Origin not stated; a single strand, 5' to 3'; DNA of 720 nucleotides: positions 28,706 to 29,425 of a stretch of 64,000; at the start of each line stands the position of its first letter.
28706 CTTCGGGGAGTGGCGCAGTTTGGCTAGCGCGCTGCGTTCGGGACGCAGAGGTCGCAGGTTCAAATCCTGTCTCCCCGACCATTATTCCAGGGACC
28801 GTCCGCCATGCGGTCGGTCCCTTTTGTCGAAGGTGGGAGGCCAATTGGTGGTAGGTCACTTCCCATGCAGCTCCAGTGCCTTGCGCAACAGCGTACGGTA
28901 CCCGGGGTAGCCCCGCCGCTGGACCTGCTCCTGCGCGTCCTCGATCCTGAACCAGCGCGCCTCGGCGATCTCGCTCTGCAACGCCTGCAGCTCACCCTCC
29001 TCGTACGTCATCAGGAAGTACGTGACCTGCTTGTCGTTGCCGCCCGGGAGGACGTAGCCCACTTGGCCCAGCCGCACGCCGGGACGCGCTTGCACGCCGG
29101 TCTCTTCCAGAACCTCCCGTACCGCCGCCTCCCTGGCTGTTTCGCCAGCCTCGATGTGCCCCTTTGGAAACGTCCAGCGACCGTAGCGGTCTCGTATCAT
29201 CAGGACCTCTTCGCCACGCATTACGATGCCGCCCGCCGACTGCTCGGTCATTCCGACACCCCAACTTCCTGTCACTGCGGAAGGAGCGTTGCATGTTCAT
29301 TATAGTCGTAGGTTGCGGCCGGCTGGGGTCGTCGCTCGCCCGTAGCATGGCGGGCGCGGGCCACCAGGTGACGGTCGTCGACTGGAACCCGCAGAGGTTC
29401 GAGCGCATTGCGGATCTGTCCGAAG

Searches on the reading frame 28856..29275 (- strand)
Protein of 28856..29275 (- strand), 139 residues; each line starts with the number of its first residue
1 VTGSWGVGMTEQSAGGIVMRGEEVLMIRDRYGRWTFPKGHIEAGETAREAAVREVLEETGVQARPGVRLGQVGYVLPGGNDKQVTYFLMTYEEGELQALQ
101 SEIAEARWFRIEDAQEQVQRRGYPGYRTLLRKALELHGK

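Call 55: search_protein_families(library=pfam, proteins=[window:28856-29275:-], max_evalue=0.00001)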
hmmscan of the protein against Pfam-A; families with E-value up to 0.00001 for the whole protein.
window:28856-29275:- (139 aa): 1 family
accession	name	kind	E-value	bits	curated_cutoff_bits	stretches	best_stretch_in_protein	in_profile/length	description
PF00293.34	NUDIX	-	5.8e-24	85.1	21.1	1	12-125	4-126/134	NUDIX domain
